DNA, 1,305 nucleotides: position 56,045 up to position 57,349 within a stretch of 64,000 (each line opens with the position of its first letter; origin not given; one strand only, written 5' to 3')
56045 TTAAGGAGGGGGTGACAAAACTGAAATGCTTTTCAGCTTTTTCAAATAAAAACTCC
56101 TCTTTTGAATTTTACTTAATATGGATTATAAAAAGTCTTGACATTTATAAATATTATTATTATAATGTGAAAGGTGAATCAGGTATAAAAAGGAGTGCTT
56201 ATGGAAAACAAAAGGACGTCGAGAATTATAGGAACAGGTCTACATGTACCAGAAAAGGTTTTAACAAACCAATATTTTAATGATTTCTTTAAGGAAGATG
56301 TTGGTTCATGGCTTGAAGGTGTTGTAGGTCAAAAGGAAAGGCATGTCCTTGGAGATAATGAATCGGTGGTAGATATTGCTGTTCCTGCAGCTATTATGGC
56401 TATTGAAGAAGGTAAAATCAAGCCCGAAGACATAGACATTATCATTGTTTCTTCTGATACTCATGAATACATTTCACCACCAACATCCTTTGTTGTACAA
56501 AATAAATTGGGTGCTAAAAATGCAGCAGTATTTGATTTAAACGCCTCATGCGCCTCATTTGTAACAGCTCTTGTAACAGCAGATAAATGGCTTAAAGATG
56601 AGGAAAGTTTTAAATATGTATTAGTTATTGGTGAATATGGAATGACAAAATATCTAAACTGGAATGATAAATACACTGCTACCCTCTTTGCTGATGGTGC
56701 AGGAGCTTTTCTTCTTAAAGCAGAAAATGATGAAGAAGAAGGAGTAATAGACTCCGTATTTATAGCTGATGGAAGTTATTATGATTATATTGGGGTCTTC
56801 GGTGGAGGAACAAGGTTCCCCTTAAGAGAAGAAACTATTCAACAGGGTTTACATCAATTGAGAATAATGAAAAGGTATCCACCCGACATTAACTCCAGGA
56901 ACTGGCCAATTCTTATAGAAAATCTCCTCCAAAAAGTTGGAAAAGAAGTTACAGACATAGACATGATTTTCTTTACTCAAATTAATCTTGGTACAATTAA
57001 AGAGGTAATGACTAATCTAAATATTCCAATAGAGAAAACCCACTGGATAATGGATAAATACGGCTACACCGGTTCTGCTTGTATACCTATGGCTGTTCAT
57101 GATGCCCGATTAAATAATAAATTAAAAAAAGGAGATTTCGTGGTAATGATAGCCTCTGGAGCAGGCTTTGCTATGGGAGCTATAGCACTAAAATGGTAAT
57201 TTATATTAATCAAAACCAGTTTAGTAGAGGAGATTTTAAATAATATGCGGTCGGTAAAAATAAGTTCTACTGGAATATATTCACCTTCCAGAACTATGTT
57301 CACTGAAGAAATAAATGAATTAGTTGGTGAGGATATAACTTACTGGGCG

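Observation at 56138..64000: Unrecognised operon: two tandem FabH-like paralogs, alpha/beta-hydrolase, SDR, double TetR, CoA-transferase and a dedicated ABC importer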

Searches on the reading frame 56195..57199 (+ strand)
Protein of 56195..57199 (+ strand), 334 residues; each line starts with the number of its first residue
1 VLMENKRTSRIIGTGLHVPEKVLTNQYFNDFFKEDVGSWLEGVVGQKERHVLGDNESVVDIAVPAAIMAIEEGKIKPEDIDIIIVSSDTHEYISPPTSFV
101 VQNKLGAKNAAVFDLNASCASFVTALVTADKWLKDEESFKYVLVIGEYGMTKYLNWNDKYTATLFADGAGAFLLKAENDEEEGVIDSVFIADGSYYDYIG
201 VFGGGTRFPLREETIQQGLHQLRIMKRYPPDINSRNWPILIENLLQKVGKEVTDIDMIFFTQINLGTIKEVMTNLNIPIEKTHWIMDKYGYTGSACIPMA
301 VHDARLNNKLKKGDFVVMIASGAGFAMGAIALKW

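Call 3: search_protein_families(library=pfam, proteins=[window:56195-57199:+])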
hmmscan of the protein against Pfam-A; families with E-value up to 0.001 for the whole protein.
window:56195-57199:+ (334 aa): 2 families
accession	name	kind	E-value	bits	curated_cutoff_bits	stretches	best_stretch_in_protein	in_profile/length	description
PF08541.16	ACP_syn_III_C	-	1.5e-25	89.6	26.6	1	245-334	1-90/90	3-Oxoacyl-[acyl-carrier-protein (ACP)] synthase III C terminal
PF08545.16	ACP_syn_III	-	8.4e-23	80.5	24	1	113-193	1-80/80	3-Oxoacyl-[acyl-carrier-protein (ACP)] synthase III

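Call 4: search_protein_families(library=ncbifam, proteins=[window:56195-57199:+])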
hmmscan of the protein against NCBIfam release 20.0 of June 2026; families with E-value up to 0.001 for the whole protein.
window:56195-57199:+ (334 aa): 14 families
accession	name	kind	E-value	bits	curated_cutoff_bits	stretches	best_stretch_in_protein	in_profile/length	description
NF006829.0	PRK09352.1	subfamily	2.6e-67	227.1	249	1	7-334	3-321/322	beta-ketoacyl-ACP synthase 3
TIGR00747.1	fabH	subfamily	1e-60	205.5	292.1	1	8-334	2-322/322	beta-ketoacyl-ACP synthase III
NF004623.0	PRK05963.1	equivalog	2.7e-53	181.4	437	1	6-333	3-327/328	beta-ketoacyl-ACP synthase III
NF005308.0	PRK06840.1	equivalog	3.1e-50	171.1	315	1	10-334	6-335/339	3-oxoacyl-ACP synthase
NF005541.0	PRK07204.1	equivalog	2.5e-44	152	402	1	6-333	2-328/329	beta-ketoacyl-ACP synthase III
NF005703.0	PRK07515.1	equivalog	1.3e-24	86.8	304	2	58-181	96-217/373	beta-ketoacyl-ACP synthase III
NF006720.0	PRK09258.1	equivalog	1.2e-23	84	285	2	39-145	42-148/338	3-oxoacyl-ACP synthase III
NF009519.0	PRK12880.1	equivalog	7.6e-23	81.4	436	1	9-332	8-336/353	beta-ketoacyl-ACP synthase III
NF003274.0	PRK04262.1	equivalog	1.2e-18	67.3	244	1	10-175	4-165/347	hydroxymethylglutaryl-CoA synthase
TIGR00748.1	HMG_CoA_syn_Arc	equivalog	6.4e-13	48.6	353.35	1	10-162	3-154/345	hydroxymethylglutaryl-CoA synthase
NF005293.2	PRK06816.1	subfamily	6.3e-08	32.1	450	0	268-329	308-372/378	StlD/DarB family beta-ketosynthase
NF053539.1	resorcinol_DarB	exception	5.1e-07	29.1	550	0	268-320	307-361/377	dialkylresorcinol biosynthesis protein DarB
NF004720.0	PRK06064.1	subfamily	5.6e-05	22.1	420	1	55-153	19-118/389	thiolase domain-containing protein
NF042429.2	DHPHCoAsyn_DpgA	equivalog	0.00065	18.7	425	0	55-181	67-197/350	3,5-dihydroxyphenylacetyl-CoA synthase DpgA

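Call 7: find_homologous_proteins(query=window:56201-57199:+, max_evalue=1e-10)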
Query window:56201-57199:+ (332 aa): 2303 proteins with E <= 1e-10 among 4088 candidates; the best 120 are listed.
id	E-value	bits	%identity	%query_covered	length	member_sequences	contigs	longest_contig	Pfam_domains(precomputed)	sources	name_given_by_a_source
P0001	5.5e-222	754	100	100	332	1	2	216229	PF08545.17,PF08541.17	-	-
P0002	4.5e-172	590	75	98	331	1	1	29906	PF08545.17,PF08541.17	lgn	-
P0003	3.9e-171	587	75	99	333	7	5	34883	PF08545.17,PF08541.17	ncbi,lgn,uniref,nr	ncbi:MAG: 3-oxoacyl-(acyl-carrier-protein) synthase 3 [candidate division WS2 bacterium]|uniref:3-ox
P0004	1.7e-131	456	61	98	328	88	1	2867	PF08545.17,PF08541.17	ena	-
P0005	2.8e-130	452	61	98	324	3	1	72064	PF08545.17,PF08541.17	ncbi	ncbi:MAG: 3-oxoacyl-ACP synthase III family protein [Candidatus Cryosericum sp.]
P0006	1.8e-129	450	60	98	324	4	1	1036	PF08545.17,PF08541.17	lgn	-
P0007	5.9e-129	448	61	98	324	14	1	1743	PF08545.17,PF08541.17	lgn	-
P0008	1.4e-128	447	60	98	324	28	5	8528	PF08545.17,PF08541.17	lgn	-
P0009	3.0e-128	446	60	98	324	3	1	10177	PF08545.17,PF08541.17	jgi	jgi:3-oxoacyl-[acyl-carrier-protein] synthase III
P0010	3.4e-128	445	59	98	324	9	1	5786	PF08545.17,PF08541.17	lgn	-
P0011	1.7e-125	437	59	98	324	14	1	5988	PF08545.17,PF08541.17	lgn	-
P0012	3.9e-124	432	58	98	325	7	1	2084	PF08545.17,PF08541.17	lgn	-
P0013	7.4e-122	425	56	99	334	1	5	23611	PF08545.17,PF08541.17,PF08392.19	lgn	-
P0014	3.9e-106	373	51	99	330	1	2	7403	PF08545.17,PF08541.17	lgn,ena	-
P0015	8.9e-106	372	50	99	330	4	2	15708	PF08545.17,PF00108.30,PF08541.17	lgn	-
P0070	3.0e-102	360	49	98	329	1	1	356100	PF08545.17,PF08541.17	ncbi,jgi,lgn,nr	ncbi:MAG: 3-oxoacyl-[acyl-carrier-protein] synthase [Blastocatellia bacterium]|jgi:3-oxoacyl-[acyl-c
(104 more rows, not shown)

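Call 8: search_solved_structures(query=window:56201-57199:+, show_alignments=3)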
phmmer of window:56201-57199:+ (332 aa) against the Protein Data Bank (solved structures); distinct sequences matched with E-value up to 0.001: 69 (the best 60 are shown).
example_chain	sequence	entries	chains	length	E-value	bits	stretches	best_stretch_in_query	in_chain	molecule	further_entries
8vd9_A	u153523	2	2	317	9.8e-47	162.8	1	8-332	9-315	Beta-ketoacyl-[acyl-carrier-protein] synthase III 1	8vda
2ebd_A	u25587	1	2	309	6.9e-46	160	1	7-331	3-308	3-oxoacyl-[acyl-carrier-protein] synthase 3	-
1zow_A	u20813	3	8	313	1.7e-41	145.6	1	9-332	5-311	3-oxoacyl-[acyl-carrier-protein] synthase III | 3-oxoacyl-[acyl-carrier-protein] synthase 3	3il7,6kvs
4ryb_A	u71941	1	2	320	4.7e-39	137.6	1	7-331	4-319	3-oxoacyl-[acyl-carrier-protein] synthase 3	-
4nhd_A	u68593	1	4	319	7.3e-39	137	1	3-331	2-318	3-oxoacyl-[acyl-carrier-protein] synthase 3 protein 1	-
4dfe_A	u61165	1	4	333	6.9e-38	133.8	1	6-331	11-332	3-oxoacyl-[acyl-carrier-protein] synthase 3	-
1ebl_A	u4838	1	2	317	3e-37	131.7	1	7-329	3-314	BETA-KETOACYL-ACP SYNTHASE III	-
3il9_A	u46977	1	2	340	3.9e-37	131.3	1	7-329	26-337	3-oxoacyl-[acyl-carrier-protein] synthase 3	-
6x7r_A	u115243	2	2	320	4.1e-37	131.2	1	7-329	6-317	3-oxoacyl-[acyl-carrier-protein] synthase 3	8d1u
9ka2_A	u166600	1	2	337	4.4e-37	131.1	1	7-329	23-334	Beta-ketoacyl-[acyl-carrier-protein] synthase III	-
1hn9_A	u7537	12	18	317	4.7e-37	131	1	7-329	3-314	BETA-KETOACYL-ACYL CARRIER PROTEIN SYNTHASE III | 3-oxoacyl-[acyl-carrier-protein] synthase III | 3-oxoacyl-[acyl-carrier-protein] synthase 3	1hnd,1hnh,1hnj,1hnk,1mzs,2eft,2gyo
4ylt_A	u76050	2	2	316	1.4e-35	126.2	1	7-329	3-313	3-oxoacyl-[acyl-carrier-protein] synthase 3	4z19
9ka5_A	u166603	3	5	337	2.1e-35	125.6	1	7-329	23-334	Beta-ketoacyl-[acyl-carrier-protein] synthase III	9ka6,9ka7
3il3_A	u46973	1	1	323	4.9e-34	121.1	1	6-329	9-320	3-oxoacyl-[acyl-carrier-protein] synthase 3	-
1ub7_A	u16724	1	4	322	2.7e-33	118.7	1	7-332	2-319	3-oxoacyl-[acyl-carrier protein] synthase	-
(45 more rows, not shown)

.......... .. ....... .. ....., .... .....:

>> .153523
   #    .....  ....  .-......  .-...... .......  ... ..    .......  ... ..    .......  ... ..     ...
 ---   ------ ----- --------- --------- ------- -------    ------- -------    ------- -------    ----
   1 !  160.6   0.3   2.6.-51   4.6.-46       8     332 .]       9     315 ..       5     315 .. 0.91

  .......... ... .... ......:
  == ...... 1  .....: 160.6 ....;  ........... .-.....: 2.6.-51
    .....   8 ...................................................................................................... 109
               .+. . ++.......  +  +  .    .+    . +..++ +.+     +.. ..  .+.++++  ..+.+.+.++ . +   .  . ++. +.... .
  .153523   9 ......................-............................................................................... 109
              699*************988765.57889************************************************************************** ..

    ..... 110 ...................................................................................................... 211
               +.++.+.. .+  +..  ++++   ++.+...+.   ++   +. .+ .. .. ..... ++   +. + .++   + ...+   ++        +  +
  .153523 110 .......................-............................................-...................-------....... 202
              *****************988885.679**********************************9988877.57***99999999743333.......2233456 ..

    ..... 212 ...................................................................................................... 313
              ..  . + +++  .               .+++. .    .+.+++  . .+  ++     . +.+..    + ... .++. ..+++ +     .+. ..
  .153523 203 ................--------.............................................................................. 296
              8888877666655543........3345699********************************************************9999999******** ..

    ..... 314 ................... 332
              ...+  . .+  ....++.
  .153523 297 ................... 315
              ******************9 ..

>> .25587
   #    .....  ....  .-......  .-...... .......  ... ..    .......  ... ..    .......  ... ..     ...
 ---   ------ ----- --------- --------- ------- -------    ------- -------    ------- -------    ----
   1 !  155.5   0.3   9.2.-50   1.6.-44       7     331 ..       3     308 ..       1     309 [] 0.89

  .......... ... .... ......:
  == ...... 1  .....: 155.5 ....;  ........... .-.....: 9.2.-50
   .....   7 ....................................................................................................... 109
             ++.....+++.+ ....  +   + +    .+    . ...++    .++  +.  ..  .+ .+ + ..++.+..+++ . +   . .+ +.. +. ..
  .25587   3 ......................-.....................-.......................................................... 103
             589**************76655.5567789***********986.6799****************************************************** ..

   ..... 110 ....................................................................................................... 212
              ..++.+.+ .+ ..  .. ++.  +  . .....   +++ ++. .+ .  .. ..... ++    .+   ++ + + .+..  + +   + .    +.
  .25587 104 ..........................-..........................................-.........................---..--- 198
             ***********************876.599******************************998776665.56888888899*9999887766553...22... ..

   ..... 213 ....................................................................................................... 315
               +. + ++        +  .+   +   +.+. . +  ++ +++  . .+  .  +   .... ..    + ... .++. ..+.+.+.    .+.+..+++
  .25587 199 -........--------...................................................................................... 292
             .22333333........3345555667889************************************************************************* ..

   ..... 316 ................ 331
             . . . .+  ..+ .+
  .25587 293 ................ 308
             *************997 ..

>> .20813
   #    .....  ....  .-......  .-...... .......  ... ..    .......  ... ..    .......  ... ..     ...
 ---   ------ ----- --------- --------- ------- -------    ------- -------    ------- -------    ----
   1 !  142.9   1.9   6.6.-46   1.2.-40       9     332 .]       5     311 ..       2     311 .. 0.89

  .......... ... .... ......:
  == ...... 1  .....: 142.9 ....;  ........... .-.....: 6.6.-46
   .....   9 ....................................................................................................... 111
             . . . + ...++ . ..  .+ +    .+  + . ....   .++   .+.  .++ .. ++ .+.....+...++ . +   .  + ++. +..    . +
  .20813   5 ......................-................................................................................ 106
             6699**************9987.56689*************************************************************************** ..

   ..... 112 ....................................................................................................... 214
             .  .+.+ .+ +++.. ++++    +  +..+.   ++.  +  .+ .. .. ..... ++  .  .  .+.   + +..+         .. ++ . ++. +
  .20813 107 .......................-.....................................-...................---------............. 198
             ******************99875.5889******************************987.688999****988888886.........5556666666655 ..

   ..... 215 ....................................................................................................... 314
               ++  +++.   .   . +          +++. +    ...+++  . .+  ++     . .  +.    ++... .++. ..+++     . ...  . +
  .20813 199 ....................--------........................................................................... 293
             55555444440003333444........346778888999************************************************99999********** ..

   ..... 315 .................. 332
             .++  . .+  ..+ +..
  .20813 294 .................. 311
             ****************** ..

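Call 10: find_encoding_contigs(protein=P0003, flank=10000, max_places=2)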
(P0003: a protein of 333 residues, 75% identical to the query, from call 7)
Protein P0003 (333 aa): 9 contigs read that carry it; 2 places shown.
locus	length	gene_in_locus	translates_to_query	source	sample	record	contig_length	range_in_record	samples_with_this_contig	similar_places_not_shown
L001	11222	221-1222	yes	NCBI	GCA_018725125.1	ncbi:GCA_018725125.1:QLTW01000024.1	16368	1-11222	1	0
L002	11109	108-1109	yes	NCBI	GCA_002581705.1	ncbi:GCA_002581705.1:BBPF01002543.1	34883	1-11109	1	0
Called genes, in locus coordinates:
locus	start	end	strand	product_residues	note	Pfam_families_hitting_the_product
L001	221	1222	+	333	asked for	PF08545:ACP_syn_III, PF08541:ACP_syn_III_C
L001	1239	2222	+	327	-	PF08545:ACP_syn_III, PF08541:ACP_syn_III_C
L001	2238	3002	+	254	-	PF00561:Abhydrolase_1, PF12146:Hydrolase_4, PF12697:Abhydrolase_6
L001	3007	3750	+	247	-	PF00106:adh_short, PF08659:KR, PF13561:adh_short_C2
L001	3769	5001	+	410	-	PF00440:TetR_N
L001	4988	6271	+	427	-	PF02550:AcetylCoA_hydro (weak), PF13336:AcetylCoA_hyd_C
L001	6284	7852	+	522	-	PF07833:Cu_amine_oxidN1, PF13433:Peripla_BP_5, PF13458:Peripla_BP_6, PF01094:ANF_receptor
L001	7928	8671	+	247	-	PF00005:ABC_tran, PF13304:AAA_21 (faint), PF12399:BCA_ABC_TP_C (weak)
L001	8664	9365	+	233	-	PF00005:ABC_tran, PF13304:AAA_21 (faint)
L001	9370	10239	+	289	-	PF02653:BPD_transp_2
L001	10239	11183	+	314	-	PF02653:BPD_transp_2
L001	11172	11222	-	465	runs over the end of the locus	PF03747:ADP_ribosyl_GH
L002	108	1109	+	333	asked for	PF08545:ACP_syn_III, PF08541:ACP_syn_III_C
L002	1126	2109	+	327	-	PF08545:ACP_syn_III, PF08541:ACP_syn_III_C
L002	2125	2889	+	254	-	PF00561:Abhydrolase_1, PF12146:Hydrolase_4, PF12697:Abhydrolase_6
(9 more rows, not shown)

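Call 11: find_encoding_contigs(protein=P0005, flank=10000, max_places=2)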
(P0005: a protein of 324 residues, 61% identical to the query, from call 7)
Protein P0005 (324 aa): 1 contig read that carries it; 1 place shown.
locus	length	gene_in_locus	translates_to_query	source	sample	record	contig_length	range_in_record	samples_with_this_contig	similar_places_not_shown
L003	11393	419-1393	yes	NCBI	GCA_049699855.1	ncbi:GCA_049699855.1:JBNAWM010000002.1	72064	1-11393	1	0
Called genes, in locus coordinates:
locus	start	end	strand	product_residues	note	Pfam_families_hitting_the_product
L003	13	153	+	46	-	PF00210:Ferritin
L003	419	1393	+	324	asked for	PF08545:ACP_syn_III, PF08541:ACP_syn_III_C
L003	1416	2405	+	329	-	PF08545:ACP_syn_III, PF08541:ACP_syn_III_C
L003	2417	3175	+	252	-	PF00561:Abhydrolase_1, PF12146:Hydrolase_4, PF12697:Abhydrolase_6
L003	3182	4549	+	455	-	PF00440:TetR_N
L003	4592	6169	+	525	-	PF07833:Cu_amine_oxidN1, PF13458:Peripla_BP_6, PF13433:Peripla_BP_5, PF01094:ANF_receptor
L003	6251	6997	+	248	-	PF00005:ABC_tran, PF13304:AAA_21 (weak), PF12399:BCA_ABC_TP_C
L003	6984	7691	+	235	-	PF00005:ABC_tran, PF13304:AAA_21 (faint)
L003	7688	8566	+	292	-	PF02653:BPD_transp_2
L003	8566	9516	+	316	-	PF02653:BPD_transp_2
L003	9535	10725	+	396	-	PF00108:Thiolase_N, PF00109:ketoacyl-synt (faint), PF08545:ACP_syn_III (faint), PF02803:Thiolase_C, PF22691:Thiolase_C_1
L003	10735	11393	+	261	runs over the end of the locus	PF00106:adh_short, PF01370:Epimerase (weak), PF08659:KR, PF13561:adh_short_C2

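Call 12: find_encoding_contigs(protein=P0070, flank=10000, max_places=2)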
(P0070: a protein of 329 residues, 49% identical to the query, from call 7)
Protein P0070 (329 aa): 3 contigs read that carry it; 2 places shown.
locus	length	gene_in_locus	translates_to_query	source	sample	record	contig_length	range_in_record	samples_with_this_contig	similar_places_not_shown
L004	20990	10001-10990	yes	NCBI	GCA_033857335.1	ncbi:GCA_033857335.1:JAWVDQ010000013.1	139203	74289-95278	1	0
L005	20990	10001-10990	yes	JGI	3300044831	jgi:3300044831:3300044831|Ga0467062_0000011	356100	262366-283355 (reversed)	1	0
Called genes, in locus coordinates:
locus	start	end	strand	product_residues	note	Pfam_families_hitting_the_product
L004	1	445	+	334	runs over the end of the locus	PF02653:BPD_transp_2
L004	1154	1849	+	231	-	PF00440:TetR_N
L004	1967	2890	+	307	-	PF00561:Abhydrolase_1, PF12146:Hydrolase_4, PF12697:Abhydrolase_6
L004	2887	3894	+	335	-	PF00756:Esterase (weak), PF10503:Esterase_PHB, PF02230:Abhydrolase_2 (weak), PF00326:Peptidase_S9 (weak)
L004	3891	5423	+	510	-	PF00501:AMP-binding, PF13193:AMP-binding_C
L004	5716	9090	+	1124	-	PF13620:CarboxypepD_reg, PF13715:CarbopepD_reg_2 (weak), PF17210:SdrD_B (faint), PF25183:OMP_b-brl_4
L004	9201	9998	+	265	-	PF00561:Abhydrolase_1, PF12146:Hydrolase_4, PF12697:Abhydrolase_6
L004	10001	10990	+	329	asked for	PF08545:ACP_syn_III, PF08541:ACP_syn_III_C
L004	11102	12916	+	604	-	PF00501:AMP-binding, PF23562:AMP-binding_C_3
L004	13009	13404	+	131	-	PF01575:MaoC_dehydratas, PF13452:FAS1_DH_region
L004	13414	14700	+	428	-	PF00083:Sugar_tr, PF07690:MFS_1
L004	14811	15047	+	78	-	-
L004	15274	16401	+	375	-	PF13393:tRNA-synt_His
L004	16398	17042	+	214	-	PF01634:HisG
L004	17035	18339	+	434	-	PF00815:Histidinol_dh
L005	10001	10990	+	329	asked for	PF08545:ACP_syn_III, PF08541:ACP_syn_III_C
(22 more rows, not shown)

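Call 13: find_encoding_contigs(protein=P0001, flank=10000, max_places=3)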
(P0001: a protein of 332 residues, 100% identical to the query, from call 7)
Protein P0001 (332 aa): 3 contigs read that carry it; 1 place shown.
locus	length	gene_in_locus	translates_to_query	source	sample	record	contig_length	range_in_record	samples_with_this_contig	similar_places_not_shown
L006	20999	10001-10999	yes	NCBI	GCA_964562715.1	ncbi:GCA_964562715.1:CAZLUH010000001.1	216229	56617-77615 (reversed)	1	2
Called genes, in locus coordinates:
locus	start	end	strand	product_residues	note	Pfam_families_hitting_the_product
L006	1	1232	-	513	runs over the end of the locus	PF01039:Carboxyl_trans, PF03255:ACCA, PF06833:MdcE (weak)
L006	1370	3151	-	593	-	PF06480:FtsH_ext, PF00004:AAA, PF07728:AAA_5 (weak), PF17862:AAA_lid_3, PF01434:Peptidase_M41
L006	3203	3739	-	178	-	PF00156:Pribosyltran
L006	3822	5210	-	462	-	PF01171:ATP_bind_3, PF11734:TilS_C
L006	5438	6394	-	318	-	PF00696:AA_kinase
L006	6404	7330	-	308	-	PF02729:OTCace_N, PF00185:OTCace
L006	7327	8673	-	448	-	-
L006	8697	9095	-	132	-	PF00380:Ribosomal_S9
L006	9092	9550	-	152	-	PF00572:Ribosomal_L13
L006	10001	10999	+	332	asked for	PF08545:ACP_syn_III, PF08541:ACP_syn_III_C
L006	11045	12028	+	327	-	PF08545:ACP_syn_III, PF08541:ACP_syn_III_C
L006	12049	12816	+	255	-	PF00561:Abhydrolase_1, PF12146:Hydrolase_4, PF12697:Abhydrolase_6, PF08386:Abhydrolase_4 (weak)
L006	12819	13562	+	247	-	PF00106:adh_short, PF08659:KR, PF13561:adh_short_C2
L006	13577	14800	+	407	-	PF00440:TetR_N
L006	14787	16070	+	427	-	PF02550:AcetylCoA_hydro, PF13336:AcetylCoA_hyd_C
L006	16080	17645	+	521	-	PF07833:Cu_amine_oxidN1, PF13433:Peripla_BP_5, PF13458:Peripla_BP_6, PF01094:ANF_receptor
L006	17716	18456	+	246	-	PF00005:ABC_tran, PF13304:AAA_21 (faint), PF12399:BCA_ABC_TP_C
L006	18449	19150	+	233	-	PF00005:ABC_tran, PF13304:AAA_21 (weak)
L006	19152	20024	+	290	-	PF02653:BPD_transp_2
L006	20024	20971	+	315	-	PF02653:BPD_transp_2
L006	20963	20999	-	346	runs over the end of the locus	-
